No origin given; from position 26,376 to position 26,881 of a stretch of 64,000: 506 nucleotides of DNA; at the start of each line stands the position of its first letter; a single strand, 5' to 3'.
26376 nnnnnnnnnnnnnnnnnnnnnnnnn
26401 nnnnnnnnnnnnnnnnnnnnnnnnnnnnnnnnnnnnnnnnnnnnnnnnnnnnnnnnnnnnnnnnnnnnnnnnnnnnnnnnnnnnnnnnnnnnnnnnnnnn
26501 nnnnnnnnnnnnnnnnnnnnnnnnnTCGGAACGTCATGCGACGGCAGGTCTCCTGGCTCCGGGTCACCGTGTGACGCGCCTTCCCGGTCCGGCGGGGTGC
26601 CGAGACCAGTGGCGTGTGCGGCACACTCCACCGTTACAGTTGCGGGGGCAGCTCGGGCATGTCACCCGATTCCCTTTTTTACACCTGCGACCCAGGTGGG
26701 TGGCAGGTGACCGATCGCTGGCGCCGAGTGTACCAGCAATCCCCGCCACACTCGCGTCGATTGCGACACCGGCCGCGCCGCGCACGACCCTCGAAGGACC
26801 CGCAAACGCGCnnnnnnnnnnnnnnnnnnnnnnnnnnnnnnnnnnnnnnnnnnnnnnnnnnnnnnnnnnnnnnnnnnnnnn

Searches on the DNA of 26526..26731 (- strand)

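Call 44: build_rna_model(alignment_id=A2)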
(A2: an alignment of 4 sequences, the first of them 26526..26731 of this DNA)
Model R1 built from alignment A2 (4 sequences, 216 columns); structure: RNAalifold consensus.
model positions 203; base pairs 44; branch points 2; effective number of sequences 1.42; information 0.589 bits per position. Calibrated on 0.2 Mb of random sequence (short: E-values are rough).
structure used (alignment columns):
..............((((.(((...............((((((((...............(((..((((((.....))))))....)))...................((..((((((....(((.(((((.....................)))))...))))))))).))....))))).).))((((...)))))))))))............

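Call 46: search_with_rna_model(model_id=R1, sources=[L001, L002, L003, L004, L005, L006, L007, L008, L009, L010, L011, L012, L013, L014, L015, L016, L017, L018, L019, L020, L021, L022, L023, L024, L025, L026, L027, L028, L029, L030, L031, L032, L033, L034, L035, L036, L037, L038, L039, L040, L041, L042, L043, L044, L045, L046, L047, L048, L049, L050, L051, L052, L053, L054, L055, L056, L057, L058, L059, L060, L061, L062, L063, L064, L065, L066, L067, L068, L069, L070, L071, L072, L073, L074, L075, L076, L077, L078, L079, L080, L081, L083, L084, L086, L087, L088, L089, L090, L091, L092, L093], max_evalue=1)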
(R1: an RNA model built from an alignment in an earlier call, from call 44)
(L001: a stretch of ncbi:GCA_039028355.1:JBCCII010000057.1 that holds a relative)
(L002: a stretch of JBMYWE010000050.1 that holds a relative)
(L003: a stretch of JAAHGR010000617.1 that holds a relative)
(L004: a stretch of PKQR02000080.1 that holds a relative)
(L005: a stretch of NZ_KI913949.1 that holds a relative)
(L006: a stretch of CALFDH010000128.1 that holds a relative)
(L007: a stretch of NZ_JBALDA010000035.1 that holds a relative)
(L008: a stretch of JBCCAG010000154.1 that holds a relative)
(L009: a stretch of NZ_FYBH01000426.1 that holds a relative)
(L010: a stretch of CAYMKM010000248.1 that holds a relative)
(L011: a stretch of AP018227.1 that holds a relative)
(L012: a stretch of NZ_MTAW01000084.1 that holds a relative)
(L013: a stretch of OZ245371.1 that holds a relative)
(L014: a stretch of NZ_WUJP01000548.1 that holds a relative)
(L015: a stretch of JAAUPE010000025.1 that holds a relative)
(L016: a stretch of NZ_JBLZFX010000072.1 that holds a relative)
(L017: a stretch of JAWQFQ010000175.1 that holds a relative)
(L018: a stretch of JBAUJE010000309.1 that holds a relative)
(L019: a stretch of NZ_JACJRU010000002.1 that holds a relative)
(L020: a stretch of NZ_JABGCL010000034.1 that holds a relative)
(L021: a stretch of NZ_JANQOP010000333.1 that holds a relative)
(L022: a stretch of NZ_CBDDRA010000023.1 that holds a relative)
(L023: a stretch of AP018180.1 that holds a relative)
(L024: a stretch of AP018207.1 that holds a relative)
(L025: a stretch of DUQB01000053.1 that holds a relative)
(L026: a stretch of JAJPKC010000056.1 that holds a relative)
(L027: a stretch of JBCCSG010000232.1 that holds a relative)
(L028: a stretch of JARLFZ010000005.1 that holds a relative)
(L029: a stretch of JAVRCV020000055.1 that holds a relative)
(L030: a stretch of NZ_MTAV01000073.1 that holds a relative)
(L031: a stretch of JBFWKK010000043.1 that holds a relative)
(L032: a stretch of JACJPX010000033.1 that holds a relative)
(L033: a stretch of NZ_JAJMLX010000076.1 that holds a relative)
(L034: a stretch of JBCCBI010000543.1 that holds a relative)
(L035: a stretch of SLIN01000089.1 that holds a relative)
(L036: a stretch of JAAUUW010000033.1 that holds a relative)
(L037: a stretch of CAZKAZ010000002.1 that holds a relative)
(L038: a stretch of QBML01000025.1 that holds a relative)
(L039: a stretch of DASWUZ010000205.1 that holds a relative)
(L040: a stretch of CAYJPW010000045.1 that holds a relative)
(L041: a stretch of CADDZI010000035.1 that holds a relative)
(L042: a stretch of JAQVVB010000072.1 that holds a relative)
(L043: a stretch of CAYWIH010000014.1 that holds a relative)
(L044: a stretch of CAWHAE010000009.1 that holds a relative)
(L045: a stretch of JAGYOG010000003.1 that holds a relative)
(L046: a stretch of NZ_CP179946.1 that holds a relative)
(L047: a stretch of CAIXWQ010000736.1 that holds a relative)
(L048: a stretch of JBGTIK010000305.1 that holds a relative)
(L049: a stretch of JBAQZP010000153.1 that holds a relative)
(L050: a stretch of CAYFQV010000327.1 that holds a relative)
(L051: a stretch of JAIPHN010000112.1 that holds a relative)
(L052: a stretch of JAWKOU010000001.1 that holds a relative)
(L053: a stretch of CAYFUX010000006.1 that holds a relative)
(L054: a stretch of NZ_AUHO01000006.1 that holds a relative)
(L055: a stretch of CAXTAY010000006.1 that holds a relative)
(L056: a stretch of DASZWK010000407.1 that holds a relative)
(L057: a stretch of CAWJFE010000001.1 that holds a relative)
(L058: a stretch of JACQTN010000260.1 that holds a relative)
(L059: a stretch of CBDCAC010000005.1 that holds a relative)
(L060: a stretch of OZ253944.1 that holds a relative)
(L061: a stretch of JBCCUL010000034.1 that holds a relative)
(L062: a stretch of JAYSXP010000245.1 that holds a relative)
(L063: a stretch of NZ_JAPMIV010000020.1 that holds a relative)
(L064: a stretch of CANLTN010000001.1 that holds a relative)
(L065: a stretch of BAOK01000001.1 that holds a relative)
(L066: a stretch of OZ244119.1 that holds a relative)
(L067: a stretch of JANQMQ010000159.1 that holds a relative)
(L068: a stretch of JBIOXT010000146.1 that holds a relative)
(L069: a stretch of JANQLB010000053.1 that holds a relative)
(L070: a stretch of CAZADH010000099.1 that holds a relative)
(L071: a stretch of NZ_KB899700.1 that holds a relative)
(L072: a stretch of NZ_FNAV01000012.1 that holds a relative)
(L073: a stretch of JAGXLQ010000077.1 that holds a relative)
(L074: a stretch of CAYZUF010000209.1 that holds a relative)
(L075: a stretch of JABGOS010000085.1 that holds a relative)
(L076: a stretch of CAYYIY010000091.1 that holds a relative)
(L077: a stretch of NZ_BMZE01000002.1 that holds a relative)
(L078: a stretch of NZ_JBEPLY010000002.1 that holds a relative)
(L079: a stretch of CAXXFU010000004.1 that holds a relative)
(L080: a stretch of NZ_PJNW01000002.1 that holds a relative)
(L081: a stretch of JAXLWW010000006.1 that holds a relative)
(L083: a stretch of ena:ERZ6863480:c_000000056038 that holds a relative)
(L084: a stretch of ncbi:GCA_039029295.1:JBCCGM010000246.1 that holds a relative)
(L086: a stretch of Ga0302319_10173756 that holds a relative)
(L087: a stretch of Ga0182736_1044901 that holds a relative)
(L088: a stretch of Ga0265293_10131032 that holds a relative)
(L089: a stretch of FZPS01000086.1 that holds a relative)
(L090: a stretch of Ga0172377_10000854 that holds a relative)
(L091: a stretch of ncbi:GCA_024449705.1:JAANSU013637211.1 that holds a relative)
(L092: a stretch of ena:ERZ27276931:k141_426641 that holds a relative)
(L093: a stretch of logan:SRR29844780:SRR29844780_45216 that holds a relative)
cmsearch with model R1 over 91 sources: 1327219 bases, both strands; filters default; matches with E-value up to 1: 5.
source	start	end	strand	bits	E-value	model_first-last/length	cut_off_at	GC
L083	7456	7646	+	208.6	2.2e-53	1-203/203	no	0.63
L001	5444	5637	+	201.9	1.4e-51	1-203/203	no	0.62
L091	7737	7943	+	167.9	1.8e-42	1-203/203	no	0.49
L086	2454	2645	+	62.2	4e-14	1-203/203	no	0.66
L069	13389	13579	+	60.5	1.1e-13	1-203/203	no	0.39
